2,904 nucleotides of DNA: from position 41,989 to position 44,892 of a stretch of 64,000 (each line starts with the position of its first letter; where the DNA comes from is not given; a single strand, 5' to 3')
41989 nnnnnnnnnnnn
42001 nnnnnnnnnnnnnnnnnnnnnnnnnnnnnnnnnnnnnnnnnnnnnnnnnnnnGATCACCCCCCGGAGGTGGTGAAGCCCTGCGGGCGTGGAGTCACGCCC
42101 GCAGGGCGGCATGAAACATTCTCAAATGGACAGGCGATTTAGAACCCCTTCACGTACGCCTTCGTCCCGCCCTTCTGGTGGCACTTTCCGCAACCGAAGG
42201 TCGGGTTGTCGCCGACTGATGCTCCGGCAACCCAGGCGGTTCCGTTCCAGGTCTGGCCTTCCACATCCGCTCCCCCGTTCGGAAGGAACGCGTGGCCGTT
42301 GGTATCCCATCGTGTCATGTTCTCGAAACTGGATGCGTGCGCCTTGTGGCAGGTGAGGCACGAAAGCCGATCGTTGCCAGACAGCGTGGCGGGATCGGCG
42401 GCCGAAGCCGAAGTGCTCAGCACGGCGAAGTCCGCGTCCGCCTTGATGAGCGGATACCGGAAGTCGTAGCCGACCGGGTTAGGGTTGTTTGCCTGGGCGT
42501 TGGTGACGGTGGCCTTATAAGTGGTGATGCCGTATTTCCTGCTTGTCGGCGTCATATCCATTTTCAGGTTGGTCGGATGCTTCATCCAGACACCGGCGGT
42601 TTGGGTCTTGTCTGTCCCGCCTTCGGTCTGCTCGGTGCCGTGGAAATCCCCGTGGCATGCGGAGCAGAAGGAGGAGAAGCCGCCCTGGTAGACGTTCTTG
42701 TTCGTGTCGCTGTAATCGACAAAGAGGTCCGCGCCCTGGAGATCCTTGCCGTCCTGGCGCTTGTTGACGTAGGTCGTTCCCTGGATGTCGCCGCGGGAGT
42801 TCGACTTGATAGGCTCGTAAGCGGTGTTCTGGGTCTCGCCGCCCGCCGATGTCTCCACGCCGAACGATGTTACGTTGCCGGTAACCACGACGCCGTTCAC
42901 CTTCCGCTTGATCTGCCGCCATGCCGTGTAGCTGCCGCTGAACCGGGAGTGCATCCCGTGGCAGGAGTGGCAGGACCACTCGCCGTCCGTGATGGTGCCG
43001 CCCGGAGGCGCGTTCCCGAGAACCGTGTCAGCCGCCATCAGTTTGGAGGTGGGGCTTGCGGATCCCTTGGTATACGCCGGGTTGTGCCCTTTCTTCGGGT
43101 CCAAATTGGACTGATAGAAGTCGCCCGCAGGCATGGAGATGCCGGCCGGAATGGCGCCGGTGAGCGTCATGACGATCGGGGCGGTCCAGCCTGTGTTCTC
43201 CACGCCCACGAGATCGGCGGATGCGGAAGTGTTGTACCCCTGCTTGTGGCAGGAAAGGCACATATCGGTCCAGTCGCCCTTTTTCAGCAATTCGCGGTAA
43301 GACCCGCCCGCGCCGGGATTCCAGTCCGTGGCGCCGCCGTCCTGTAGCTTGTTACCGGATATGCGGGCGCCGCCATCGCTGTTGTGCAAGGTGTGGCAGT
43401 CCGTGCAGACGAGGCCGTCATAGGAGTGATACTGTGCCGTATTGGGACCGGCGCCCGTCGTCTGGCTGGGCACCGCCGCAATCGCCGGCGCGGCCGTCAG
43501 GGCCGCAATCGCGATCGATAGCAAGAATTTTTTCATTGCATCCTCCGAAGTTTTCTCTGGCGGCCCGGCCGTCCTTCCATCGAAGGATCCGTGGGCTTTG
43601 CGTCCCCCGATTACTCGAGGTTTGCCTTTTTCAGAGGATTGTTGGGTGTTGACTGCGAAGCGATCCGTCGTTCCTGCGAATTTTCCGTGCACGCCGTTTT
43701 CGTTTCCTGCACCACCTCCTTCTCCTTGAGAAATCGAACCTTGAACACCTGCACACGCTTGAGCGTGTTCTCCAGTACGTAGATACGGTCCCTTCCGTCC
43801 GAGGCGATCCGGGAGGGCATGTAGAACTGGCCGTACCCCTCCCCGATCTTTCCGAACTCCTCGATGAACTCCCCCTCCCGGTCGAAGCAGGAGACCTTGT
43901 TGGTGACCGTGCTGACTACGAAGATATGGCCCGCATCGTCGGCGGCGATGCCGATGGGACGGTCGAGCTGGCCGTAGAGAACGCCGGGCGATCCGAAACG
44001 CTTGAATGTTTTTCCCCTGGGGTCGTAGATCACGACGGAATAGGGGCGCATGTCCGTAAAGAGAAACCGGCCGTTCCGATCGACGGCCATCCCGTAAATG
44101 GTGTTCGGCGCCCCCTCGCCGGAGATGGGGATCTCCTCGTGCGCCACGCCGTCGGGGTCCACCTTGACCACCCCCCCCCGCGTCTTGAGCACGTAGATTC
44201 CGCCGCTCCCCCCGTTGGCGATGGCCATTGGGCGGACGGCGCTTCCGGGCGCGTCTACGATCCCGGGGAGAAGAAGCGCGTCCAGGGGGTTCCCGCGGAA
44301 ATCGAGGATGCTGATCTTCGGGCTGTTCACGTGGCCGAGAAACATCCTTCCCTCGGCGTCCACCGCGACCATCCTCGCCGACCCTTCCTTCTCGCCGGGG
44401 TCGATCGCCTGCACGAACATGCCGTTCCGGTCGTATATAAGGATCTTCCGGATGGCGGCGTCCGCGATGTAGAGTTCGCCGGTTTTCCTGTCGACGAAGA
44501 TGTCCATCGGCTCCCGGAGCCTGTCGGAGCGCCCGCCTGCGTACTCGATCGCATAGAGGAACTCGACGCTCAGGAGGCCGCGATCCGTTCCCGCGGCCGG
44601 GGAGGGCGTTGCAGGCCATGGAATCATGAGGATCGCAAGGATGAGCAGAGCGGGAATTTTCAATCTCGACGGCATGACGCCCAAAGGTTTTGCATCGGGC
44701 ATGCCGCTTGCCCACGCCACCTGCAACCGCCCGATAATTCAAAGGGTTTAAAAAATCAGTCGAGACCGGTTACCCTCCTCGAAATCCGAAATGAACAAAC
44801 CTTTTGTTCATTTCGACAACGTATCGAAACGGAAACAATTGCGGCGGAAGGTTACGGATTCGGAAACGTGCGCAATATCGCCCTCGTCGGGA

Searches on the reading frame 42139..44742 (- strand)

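Call 53: search_protein_families(library=pfam, proteins=[window:42139-44742:-], max_evalue=0.01)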
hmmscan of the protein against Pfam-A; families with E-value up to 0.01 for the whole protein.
window:42139-44742:- (867 aa): 4 families
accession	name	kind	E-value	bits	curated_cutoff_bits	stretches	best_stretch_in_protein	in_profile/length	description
PF09699.15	Paired_CXXCH_1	-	1.4e-07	31.5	20.6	0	794-811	8-25/41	Doubled CXXCH motif (Paired_CXXCH_1)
PF14522.11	Cytochrome_C7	-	1.7e-07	31.4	24.8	0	438-505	7-54/67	Cytochrome c7 and related cytochrome c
PF14537.11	Cytochrom_c3_2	-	3.8e-07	30.9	25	0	432-455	47-69/79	Cytochrome c3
PF03150.19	CCP_MauG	-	0.0012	19.9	25.6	0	786-804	15-33/149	Di-haem cytochrome c peroxidase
